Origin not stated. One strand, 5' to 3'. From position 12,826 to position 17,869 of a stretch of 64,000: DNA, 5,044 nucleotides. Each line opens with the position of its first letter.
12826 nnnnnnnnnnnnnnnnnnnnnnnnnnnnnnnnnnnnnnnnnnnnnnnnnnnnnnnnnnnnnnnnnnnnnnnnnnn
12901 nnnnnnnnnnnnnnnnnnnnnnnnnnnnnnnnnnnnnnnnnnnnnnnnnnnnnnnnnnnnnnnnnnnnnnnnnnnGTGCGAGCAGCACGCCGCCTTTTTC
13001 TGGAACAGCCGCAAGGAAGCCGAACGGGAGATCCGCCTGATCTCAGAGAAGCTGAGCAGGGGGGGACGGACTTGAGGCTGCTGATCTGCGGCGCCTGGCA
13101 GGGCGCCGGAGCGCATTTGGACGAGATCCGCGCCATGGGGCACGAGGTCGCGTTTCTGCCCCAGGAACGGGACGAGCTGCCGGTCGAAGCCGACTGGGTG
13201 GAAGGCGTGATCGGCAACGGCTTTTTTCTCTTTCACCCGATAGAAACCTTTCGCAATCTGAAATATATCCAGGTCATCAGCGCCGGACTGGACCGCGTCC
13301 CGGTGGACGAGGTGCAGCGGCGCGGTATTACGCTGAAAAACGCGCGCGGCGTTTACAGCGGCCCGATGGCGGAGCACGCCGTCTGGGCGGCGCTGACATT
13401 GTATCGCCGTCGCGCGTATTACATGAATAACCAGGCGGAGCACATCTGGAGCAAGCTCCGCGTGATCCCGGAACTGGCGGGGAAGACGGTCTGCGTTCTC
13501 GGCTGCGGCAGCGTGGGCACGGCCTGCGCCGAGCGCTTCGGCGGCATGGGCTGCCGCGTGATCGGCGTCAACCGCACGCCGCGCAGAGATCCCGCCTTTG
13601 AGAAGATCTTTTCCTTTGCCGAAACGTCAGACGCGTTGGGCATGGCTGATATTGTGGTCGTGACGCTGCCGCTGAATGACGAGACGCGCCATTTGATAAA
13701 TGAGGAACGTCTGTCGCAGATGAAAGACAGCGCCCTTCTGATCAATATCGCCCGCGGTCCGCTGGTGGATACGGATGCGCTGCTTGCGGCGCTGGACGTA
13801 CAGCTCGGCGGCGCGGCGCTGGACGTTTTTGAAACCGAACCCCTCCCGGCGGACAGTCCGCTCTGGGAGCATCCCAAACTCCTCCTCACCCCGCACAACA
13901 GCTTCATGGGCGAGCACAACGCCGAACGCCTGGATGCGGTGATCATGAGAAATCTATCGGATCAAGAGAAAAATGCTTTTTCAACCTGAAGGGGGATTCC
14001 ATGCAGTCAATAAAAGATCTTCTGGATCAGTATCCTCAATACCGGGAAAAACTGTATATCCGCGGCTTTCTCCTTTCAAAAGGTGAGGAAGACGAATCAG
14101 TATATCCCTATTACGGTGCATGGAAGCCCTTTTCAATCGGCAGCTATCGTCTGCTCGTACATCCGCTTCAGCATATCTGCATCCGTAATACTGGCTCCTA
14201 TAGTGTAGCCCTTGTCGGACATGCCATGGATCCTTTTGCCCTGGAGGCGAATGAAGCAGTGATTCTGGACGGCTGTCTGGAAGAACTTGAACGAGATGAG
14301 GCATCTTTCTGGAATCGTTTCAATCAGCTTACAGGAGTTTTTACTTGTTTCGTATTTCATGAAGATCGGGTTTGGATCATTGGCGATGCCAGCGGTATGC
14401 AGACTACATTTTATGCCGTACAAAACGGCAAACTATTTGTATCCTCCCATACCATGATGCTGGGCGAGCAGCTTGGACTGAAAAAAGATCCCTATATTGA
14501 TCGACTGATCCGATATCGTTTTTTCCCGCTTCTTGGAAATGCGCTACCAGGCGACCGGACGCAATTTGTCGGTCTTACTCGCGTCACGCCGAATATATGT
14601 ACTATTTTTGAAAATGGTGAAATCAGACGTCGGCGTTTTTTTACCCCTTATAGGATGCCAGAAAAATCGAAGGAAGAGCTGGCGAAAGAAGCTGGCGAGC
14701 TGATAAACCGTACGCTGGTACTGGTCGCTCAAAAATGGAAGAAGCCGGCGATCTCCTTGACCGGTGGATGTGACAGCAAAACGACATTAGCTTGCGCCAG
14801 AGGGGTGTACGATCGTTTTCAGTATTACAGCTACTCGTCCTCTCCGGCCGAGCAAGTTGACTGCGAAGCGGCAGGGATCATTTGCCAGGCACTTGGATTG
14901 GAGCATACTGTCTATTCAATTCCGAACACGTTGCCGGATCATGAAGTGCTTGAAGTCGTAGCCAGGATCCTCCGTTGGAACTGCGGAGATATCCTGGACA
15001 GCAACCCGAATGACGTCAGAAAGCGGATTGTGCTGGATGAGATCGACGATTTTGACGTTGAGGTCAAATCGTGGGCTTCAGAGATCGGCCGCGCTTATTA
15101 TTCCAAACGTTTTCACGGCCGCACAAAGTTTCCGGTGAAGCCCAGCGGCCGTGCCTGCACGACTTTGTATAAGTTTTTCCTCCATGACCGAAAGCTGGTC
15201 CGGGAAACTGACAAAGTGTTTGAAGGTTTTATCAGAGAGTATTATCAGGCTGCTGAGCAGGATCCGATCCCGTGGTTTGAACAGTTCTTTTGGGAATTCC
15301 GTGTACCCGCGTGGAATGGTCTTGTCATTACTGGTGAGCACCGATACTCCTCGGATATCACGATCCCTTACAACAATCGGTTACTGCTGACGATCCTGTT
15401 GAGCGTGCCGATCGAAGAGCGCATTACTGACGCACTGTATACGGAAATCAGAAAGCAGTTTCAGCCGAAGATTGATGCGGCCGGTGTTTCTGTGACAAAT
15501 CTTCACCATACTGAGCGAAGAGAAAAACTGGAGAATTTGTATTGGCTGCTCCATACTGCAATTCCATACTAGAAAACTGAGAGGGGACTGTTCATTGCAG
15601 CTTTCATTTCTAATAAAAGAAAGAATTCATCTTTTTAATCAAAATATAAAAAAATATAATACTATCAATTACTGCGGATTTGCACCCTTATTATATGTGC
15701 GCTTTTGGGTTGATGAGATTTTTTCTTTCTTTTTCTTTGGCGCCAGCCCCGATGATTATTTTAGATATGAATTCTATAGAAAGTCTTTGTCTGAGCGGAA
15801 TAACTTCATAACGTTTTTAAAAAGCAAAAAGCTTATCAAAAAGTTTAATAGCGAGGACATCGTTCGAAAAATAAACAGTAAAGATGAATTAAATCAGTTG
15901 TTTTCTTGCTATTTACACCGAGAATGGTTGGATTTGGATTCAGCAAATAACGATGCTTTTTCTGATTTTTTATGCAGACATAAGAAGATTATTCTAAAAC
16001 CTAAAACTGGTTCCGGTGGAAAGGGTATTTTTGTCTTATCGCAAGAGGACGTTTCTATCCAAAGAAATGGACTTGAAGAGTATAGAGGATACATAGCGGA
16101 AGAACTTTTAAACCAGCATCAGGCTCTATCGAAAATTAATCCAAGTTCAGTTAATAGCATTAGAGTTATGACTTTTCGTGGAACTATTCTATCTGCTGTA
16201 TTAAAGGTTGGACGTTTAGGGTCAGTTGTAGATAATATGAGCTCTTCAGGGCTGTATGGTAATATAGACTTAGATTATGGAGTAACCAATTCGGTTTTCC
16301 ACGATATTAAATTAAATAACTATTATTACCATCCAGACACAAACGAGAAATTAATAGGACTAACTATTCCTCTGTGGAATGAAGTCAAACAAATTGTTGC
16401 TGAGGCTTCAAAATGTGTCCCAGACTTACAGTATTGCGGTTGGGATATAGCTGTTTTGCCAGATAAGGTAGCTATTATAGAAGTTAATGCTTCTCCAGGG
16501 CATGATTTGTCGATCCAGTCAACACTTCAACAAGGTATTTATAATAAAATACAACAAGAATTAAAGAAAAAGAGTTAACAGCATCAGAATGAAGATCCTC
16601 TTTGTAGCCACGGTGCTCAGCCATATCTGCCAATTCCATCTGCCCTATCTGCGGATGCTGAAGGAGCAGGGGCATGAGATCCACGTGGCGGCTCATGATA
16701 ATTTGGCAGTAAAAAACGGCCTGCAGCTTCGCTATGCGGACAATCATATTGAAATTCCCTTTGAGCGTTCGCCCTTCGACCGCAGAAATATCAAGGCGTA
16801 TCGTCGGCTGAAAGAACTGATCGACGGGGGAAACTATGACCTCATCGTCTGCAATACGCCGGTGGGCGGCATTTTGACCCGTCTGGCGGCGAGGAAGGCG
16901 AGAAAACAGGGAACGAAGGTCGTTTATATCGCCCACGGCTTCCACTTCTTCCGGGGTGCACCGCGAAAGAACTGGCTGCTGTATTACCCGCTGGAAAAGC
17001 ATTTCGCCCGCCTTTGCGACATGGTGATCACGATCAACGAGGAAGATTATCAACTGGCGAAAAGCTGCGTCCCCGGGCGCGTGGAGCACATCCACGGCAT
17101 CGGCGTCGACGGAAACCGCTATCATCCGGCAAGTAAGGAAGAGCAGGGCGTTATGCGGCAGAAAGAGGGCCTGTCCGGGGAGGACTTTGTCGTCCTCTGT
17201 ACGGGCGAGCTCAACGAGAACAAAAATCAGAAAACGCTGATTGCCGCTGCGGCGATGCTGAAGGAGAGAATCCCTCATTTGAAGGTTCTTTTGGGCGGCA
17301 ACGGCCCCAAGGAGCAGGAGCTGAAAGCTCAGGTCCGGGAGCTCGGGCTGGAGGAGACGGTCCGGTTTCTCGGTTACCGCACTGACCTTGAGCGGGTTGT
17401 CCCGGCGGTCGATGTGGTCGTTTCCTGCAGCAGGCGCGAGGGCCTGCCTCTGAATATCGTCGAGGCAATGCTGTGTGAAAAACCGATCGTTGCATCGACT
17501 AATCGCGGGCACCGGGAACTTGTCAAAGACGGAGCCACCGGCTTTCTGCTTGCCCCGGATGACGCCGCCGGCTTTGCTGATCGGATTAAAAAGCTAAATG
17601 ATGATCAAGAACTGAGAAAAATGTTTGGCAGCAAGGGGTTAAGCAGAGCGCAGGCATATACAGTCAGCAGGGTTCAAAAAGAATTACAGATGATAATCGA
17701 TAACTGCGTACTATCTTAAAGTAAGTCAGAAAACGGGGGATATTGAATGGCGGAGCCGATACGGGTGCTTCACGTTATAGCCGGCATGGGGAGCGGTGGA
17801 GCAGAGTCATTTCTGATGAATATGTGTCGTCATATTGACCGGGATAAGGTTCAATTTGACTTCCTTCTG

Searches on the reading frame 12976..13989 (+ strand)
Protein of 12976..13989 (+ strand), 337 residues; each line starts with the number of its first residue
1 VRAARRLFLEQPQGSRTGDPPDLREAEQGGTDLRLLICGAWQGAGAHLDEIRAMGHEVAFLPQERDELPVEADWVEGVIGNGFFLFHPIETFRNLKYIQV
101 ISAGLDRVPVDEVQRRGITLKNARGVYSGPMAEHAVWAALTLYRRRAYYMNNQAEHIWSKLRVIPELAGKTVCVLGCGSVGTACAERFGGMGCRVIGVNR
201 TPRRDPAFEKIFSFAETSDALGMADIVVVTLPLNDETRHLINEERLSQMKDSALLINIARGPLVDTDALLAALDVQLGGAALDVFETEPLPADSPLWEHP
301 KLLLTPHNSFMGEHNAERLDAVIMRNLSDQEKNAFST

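Call 53: search_protein_families(library=pfam, proteins=[window:12976-13989:+])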
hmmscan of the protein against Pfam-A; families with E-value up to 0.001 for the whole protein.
window:12976-13989:+ (337 aa): 8 families
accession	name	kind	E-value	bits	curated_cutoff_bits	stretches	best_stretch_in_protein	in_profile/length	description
PF02826.25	2-Hacid_dh_C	-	6e-54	182.5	25.1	1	137-308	2-177/178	D-isomer specific 2-hydroxyacid dehydrogenase, NAD binding domain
PF00389.36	2-Hacid_dh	-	1.4e-08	34.9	24.6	1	89-232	56-103/134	D-isomer specific 2-hydroxyacid dehydrogenase, catalytic domain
PF00670.27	AdoHcyase_NAD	-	4.9e-08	33.7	27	1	167-259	21-110/162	S-adenosyl-L-homocysteine hydrolase, NAD binding domain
PF07991.19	KARI_N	-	1.5e-06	28.3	20.6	1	167-255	2-91/165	Acetohydroxy acid isomeroreductase, NADPH-binding domain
PF03807.23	F420_oxidored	-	3e-05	25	21.6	1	171-250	1-83/94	NADP oxidoreductase coenzyme F420-dependent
PF01262.27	AlaDh_PNT_C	-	6.9e-05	22.8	23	1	164-259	23-129/214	Alanine dehydrogenase/PNT, C-terminal domain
PF03446.21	NAD_binding_2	-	0.00018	22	21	1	172-259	2-93/161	NAD binding domain of 6-phosphogluconate dehydrogenase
PF01488.26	Shikimate_DH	-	0.00031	21.3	24.3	1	163-259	6-112/138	Shikimate / quinate 5-dehydrogenase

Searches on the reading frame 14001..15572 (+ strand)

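Call 8: search_protein_families(library=pfam, proteins=[window:14001-15572:+])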
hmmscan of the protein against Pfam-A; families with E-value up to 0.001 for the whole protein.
window:14001-15572:+ (523 aa): 0 families

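Call 10: search_protein_families(library=ncbifam, proteins=[window:14001-15572:+], max_evalue=0.001)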
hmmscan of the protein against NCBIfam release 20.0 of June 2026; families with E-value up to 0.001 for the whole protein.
window:14001-15572:+ (523 aa): 1 family
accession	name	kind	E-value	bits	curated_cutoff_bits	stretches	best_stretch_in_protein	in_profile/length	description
TIGR01536.1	asn_synth_AEB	equivalog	1.9e-07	30.5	267.1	1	107-309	117-317/517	asparagine synthase (glutamine-hydrolyzing)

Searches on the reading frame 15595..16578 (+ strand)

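Call 8: search_protein_families(library=pfam, proteins=[window:15595-16578:+])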
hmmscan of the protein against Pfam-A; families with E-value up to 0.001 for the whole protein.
window:15595-16578:+ (327 aa): 5 families
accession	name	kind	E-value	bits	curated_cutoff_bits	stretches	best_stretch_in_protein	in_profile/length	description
PF14397.11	ATPgrasp_ST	-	6.8e-44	150.6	31.4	1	77-321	3-275/278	Sugar-transfer associated ATP-grasp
PF14398.11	ATPgrasp_YheCD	-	1.1e-06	28.5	26.8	1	119-153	38-74/255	YheC/D like ATP-grasp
PF02955.21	GSH-S_ATP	-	2.8e-06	27.4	23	1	116-220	18-118/175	Prokaryotic glutathione synthetase, ATP-grasp domain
PF02655.19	ATP-grasp_3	-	0.00023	21.7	23.2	0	126-152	28-54/160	ATP-grasp domain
PF08443.16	RimK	-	0.00099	19.2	21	0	260-306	127-172/188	RimK-like ATP-grasp domain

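Call 10: search_protein_families(library=ncbifam, proteins=[window:15595-16578:+], max_evalue=0.001)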
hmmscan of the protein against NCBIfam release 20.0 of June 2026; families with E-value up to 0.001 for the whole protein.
window:15595-16578:+ (327 aa): 5 families
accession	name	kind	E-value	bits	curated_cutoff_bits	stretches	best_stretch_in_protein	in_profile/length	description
TIGR02291.1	rimK_rel_E_lig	hypoth_equivalog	8.1e-16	57.9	314.2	1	169-322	139-289/317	alpha-L-glutamate ligase-like protein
NF040720.1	MptN_Meth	equivalog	4.4e-07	29.3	350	0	260-318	227-285/291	tetrahydromethanopterin:alpha-L-glutamate ligase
TIGR01380.1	glut_syn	equivalog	1.7e-06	27.3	299.05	1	81-218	109-238/312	glutathione synthase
NF003573.0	PRK05246.1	equivalog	1.2e-05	24.3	272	1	116-156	141-181/316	glutathione synthase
TIGR00768.1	rimK_fam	subfamily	0.00057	19.3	143.4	0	258-304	212-258/276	RimK family alpha-L-glutamate ligase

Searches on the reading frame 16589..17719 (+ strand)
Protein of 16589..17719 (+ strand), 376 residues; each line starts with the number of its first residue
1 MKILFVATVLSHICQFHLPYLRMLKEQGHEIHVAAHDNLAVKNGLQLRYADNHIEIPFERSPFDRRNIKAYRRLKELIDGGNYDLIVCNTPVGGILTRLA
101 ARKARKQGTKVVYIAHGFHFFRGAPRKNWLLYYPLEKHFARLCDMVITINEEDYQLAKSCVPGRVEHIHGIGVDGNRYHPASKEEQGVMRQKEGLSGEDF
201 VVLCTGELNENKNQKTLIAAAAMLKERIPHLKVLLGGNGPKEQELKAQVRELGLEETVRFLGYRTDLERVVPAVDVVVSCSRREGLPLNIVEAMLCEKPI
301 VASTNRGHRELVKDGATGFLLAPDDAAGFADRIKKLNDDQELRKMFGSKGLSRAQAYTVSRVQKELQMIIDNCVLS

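Call 8: search_protein_families(library=pfam, proteins=[window:16589-17719:+])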
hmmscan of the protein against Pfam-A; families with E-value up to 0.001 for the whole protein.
window:16589-17719:+ (376 aa): 7 families
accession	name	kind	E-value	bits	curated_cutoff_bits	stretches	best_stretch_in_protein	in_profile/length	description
PF00534.26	Glycos_transf_1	-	1.4e-40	139.1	26.4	1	189-350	5-169/172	Glycosyl transferases group 1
PF13692.12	Glyco_trans_1_4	-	1.1e-34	120.2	27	1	200-338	2-141/142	Glycosyl transferases group 1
PF13439.12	Glyco_transf_4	-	1.1e-16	61.8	28.5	1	22-169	13-163/170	Glycosyltransferase Family 4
PF13477.12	Glyco_trans_4_2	-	1.6e-14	54.7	23.4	1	2-149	1-138/139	Glycosyl transferase 4-like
PF13579.12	Glyco_trans_4_4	-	8.1e-11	43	29.7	1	22-155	12-140/158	Glycosyl transferase 4-like domain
PF20706.3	GT4-conflict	-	7.7e-08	32.2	26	1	190-315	190-323/385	Family 4 Glycosyltransferase in conflict systems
PF13524.12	Glyco_trans_1_2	-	2.9e-05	24.5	25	1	226-357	11-132/144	Glycosyl transferase-like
